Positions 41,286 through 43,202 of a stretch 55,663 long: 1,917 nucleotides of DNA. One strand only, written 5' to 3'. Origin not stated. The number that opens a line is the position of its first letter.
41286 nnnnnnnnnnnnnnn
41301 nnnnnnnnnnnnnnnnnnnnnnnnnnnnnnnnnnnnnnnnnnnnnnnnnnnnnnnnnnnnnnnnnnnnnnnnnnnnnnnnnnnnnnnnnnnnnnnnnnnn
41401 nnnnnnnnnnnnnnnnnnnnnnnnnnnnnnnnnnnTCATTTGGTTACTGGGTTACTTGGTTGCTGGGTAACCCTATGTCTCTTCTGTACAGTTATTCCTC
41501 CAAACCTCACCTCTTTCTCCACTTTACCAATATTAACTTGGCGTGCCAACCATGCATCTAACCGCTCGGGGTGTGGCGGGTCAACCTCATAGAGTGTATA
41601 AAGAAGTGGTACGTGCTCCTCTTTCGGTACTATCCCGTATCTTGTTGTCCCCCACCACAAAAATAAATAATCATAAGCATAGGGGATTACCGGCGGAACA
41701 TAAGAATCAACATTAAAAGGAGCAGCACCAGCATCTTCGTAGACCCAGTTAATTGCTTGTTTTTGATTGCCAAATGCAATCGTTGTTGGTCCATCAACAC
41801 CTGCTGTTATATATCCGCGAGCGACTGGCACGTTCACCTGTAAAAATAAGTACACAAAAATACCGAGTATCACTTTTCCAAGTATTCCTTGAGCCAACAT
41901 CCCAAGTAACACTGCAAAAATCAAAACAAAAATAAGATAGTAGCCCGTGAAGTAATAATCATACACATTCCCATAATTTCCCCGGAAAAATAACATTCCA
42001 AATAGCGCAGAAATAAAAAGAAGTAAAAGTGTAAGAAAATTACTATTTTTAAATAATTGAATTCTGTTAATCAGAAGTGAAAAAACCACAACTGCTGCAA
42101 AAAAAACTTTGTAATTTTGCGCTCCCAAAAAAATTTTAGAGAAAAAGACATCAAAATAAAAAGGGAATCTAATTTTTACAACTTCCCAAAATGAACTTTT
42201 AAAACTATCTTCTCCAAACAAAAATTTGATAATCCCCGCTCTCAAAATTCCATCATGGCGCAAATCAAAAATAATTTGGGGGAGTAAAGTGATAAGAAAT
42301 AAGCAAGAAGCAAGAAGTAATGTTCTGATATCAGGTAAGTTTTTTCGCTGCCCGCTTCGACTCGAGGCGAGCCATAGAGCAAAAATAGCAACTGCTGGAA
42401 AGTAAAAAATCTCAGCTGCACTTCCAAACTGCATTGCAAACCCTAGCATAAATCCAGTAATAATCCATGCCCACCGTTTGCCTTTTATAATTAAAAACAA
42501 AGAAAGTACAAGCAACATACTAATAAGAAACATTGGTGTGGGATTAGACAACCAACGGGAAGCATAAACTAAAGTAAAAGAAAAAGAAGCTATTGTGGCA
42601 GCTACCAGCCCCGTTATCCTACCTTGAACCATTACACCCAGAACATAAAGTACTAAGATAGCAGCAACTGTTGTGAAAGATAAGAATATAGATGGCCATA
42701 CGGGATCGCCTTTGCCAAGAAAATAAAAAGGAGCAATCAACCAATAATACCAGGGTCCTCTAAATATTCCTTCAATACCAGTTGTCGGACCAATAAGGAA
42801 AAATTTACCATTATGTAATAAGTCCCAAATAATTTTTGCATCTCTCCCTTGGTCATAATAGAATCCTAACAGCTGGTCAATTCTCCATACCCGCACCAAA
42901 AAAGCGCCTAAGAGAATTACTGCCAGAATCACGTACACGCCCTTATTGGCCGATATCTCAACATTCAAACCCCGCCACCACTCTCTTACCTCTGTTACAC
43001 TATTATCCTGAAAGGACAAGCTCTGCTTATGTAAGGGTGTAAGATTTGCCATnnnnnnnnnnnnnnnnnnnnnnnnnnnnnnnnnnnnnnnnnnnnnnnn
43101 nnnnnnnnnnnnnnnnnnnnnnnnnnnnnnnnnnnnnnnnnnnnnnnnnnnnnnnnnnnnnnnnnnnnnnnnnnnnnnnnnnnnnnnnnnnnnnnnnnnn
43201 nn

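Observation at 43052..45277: Donor-maker fused to donor-user: Dpm1/GtrB-like GT2 domain fused to a GT-C domain, next to a split version of the same pair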

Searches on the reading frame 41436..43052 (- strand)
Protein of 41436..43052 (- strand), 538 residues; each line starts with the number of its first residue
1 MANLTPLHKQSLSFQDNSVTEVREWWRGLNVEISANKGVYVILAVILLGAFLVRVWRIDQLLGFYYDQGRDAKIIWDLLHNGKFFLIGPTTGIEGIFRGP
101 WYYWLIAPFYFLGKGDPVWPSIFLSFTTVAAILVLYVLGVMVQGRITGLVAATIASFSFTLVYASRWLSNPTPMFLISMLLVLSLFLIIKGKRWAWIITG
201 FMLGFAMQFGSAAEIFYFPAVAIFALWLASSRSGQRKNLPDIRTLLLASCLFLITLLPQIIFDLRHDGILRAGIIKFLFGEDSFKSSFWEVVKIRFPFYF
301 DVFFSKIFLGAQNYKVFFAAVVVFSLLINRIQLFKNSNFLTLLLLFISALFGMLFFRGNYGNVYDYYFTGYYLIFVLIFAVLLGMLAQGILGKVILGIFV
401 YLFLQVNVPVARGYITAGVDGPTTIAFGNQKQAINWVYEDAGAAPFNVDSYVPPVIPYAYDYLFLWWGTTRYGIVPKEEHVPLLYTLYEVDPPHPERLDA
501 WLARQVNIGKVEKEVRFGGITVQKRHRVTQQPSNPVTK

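Call 3: search_protein_families(library=pfam, proteins=[window:41436-43052:-], max_evalue=0.01)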
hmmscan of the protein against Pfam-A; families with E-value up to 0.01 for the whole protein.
window:41436-43052:- (538 aa): 1 family
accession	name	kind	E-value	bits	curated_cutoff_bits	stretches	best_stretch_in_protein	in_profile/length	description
PF13231.12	PMT_2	-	3.3e-08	34.3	26.1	1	99-253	3-155/160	Dolichyl-phosphate-mannose-protein mannosyltransferase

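Call 4: search_protein_families(library=ncbifam, proteins=[window:41436-43052:-], max_evalue=0.01)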
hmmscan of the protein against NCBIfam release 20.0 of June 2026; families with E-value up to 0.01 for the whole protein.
window:41436-43052:- (538 aa): 0 families
